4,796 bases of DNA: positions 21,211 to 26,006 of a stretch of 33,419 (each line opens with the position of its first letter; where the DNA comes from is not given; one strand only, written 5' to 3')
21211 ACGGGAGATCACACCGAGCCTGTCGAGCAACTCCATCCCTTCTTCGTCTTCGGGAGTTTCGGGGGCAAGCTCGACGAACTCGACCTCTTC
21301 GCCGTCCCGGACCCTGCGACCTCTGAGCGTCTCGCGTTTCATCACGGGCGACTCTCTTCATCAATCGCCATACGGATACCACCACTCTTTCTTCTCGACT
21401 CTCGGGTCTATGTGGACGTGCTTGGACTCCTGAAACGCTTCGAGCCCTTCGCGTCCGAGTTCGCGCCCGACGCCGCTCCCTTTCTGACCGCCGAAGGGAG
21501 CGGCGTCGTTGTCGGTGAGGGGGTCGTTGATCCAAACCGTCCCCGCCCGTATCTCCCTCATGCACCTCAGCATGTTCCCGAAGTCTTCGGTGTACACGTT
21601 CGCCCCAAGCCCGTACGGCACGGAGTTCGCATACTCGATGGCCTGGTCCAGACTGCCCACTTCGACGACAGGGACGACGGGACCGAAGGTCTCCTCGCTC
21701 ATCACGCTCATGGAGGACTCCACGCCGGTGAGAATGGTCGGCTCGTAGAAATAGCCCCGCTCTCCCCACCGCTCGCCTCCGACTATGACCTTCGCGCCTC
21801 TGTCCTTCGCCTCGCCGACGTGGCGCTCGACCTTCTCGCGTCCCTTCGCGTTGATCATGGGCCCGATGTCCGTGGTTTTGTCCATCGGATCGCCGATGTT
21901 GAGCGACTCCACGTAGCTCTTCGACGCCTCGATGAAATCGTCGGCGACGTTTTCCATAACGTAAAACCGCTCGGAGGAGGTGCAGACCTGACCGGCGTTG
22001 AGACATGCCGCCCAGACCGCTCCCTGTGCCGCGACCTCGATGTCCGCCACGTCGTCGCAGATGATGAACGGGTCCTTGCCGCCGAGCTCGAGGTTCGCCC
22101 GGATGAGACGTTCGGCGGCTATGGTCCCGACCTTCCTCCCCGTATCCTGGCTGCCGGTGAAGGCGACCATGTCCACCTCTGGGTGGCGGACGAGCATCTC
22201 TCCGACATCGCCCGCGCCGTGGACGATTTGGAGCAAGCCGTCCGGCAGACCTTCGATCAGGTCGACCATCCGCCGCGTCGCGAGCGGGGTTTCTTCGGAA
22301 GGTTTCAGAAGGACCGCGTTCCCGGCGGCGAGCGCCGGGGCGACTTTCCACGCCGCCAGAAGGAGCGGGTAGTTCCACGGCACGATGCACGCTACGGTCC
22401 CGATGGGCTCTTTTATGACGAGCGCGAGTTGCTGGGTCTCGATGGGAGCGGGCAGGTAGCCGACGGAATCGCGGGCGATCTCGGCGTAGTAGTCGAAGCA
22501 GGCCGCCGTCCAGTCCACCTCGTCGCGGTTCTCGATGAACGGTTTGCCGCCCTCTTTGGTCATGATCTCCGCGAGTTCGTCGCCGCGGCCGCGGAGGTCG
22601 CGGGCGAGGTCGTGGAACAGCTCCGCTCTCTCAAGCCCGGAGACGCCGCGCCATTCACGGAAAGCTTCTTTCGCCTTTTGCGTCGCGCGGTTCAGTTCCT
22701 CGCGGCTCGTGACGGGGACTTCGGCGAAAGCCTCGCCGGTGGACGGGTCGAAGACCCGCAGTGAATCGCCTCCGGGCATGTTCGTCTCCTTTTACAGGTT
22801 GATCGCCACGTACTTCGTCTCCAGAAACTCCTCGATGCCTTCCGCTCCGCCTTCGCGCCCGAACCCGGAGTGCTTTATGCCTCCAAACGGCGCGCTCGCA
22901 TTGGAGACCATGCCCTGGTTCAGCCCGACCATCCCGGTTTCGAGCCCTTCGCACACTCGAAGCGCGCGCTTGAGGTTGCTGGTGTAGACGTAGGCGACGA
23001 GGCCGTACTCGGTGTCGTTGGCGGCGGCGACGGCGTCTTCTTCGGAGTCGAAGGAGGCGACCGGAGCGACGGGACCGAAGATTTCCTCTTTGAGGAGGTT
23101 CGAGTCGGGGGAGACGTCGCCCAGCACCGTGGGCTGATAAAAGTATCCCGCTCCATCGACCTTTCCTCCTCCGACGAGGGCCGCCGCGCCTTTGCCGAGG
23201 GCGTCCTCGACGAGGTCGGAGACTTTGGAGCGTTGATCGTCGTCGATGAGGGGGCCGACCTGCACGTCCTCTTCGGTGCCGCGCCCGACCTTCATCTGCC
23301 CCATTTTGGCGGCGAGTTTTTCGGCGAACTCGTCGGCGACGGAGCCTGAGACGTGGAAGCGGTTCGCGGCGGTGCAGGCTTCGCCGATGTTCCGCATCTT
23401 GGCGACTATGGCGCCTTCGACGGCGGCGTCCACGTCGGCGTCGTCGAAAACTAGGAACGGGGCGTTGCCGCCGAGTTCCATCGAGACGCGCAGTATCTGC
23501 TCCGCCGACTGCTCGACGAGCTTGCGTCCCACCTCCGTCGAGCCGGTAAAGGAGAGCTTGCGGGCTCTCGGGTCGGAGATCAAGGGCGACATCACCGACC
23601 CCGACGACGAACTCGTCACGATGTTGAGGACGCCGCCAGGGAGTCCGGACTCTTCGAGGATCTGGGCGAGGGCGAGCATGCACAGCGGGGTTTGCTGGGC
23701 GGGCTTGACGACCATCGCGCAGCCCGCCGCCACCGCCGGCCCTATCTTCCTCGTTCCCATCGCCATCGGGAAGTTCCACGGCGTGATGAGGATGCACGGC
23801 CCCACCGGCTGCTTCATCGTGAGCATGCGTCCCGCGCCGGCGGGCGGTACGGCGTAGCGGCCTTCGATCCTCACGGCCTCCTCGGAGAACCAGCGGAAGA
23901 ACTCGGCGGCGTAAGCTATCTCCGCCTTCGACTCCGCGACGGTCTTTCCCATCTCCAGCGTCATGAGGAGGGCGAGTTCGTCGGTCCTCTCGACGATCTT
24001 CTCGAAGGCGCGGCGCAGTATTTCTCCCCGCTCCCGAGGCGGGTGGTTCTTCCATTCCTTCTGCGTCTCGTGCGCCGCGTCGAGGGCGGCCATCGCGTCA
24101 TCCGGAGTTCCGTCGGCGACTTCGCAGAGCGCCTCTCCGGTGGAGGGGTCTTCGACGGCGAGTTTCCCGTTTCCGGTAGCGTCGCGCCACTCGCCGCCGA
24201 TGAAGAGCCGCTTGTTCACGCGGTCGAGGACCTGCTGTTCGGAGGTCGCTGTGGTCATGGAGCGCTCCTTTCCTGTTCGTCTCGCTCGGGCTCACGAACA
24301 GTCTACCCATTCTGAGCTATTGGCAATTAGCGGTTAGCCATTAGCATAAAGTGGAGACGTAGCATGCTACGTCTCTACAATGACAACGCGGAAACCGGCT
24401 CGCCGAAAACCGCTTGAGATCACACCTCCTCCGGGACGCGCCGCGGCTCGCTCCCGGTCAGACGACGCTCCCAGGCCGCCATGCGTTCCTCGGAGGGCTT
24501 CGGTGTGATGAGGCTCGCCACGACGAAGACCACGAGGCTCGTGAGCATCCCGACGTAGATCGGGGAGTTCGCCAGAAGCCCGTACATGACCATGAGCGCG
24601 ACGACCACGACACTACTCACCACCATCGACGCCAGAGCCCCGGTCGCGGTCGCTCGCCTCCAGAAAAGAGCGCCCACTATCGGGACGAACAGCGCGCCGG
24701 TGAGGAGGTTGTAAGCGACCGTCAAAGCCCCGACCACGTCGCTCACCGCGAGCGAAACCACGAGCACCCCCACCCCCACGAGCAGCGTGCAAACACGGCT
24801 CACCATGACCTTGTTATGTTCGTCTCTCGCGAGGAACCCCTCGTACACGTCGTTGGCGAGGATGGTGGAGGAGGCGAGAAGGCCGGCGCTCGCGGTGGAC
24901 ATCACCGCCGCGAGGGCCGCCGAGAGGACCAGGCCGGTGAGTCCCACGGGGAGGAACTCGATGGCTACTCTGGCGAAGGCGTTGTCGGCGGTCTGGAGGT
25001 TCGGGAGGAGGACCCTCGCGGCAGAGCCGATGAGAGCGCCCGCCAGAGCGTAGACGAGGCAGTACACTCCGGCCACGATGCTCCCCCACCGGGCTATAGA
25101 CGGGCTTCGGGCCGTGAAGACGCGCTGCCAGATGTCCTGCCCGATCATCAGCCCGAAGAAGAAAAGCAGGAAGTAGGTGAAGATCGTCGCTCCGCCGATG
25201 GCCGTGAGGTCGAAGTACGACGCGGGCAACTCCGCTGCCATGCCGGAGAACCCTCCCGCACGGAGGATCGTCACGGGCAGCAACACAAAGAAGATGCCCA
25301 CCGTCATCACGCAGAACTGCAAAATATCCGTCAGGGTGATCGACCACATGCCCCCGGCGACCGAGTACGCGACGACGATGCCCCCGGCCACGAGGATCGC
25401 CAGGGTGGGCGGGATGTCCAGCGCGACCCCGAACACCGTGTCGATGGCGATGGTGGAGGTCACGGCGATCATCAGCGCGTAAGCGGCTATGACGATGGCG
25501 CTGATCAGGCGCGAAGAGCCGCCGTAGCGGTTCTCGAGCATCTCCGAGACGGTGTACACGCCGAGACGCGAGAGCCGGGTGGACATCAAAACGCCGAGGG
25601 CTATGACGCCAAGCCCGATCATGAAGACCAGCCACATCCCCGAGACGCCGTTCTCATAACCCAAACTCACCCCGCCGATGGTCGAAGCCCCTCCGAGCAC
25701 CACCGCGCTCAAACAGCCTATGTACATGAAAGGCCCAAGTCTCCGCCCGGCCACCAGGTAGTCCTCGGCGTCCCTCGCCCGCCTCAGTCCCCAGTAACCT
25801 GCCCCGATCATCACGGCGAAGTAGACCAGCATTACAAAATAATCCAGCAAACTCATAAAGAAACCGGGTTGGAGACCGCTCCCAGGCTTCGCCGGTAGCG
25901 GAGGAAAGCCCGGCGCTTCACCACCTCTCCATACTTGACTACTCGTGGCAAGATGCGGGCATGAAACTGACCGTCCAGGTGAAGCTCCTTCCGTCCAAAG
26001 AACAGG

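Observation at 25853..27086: TnpB-only element inserted exactly into an ATGA stop/start overlap; the empty site, candidate TAM and candidate guide can be read off the sequence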

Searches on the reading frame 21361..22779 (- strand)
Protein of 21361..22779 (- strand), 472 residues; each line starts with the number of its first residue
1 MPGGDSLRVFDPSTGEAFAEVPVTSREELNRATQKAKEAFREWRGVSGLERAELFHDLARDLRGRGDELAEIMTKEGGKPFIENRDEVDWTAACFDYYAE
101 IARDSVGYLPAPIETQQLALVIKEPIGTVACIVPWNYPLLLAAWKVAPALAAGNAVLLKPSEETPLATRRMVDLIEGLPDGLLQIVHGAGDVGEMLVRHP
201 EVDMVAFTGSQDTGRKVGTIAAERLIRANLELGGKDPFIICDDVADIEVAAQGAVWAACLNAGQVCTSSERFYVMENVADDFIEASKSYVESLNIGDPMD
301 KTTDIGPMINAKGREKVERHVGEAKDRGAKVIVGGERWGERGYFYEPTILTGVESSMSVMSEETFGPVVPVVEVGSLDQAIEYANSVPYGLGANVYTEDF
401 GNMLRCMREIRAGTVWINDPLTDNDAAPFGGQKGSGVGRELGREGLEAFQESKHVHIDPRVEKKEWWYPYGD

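Call 57: search_protein_families(library=pfam, proteins=[window:21361-22779:-], max_evalue=0.00001)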
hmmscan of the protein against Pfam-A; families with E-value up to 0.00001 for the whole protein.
window:21361-22779:- (472 aa): 1 family
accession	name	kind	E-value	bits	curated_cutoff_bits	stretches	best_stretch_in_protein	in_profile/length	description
PF00171.27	Aldedh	-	7.7e-158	526.3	23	1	6-455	8-461/461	Aldehyde dehydrogenase family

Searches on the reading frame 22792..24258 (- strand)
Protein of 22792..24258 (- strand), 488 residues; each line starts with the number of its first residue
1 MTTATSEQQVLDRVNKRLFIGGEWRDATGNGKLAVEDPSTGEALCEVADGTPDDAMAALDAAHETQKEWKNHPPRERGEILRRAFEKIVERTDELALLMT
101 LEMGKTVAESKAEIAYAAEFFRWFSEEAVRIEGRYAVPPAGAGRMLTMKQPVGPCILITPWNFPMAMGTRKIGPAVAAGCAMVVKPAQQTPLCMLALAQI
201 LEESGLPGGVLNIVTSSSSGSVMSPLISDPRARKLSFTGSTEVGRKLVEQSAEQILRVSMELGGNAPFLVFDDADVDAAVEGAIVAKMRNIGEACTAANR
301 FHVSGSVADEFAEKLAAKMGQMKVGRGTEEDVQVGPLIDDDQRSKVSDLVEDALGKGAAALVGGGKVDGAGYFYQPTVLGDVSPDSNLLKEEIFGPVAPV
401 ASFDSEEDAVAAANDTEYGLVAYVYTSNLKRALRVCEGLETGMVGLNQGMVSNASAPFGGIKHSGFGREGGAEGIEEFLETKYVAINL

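Call 3: search_protein_families(library=pfam, proteins=[window:22792-24258:-])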
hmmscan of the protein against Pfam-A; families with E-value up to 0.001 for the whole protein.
window:22792-24258:- (488 aa): 1 family
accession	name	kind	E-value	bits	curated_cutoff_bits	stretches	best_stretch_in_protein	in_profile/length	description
PF00171.27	Aldedh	-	4.9e-162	540.1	23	1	24-484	1-461/461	Aldehyde dehydrogenase family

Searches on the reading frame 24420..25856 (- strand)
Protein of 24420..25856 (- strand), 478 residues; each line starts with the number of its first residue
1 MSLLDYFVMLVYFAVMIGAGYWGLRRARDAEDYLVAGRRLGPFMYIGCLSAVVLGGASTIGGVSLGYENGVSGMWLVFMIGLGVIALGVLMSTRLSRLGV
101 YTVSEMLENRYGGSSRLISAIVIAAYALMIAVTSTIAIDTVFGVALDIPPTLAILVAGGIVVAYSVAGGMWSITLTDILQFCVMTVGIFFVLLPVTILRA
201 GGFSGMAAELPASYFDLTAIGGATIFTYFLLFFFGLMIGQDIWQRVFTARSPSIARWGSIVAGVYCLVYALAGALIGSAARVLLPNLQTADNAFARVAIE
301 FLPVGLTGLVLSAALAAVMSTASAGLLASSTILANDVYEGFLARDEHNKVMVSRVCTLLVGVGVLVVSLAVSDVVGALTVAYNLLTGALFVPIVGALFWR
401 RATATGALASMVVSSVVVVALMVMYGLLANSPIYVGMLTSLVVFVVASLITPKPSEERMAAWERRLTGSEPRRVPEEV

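Call 3: search_protein_families(library=pfam, proteins=[window:24420-25856:-])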
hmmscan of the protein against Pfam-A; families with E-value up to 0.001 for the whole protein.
window:24420-25856:- (478 aa): 1 family
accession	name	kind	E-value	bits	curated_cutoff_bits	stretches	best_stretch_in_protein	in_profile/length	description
PF00474.23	SSF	-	8.3e-44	150.5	22.8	1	33-413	1-405/406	Sodium:solute symporter family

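Call 9: find_encoding_contigs(protein=window:24420-25856:-, flank=4000, max_places=10)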
Protein window:24420-25856:- (478 aa): no gene with exactly this product is on record in the collection.
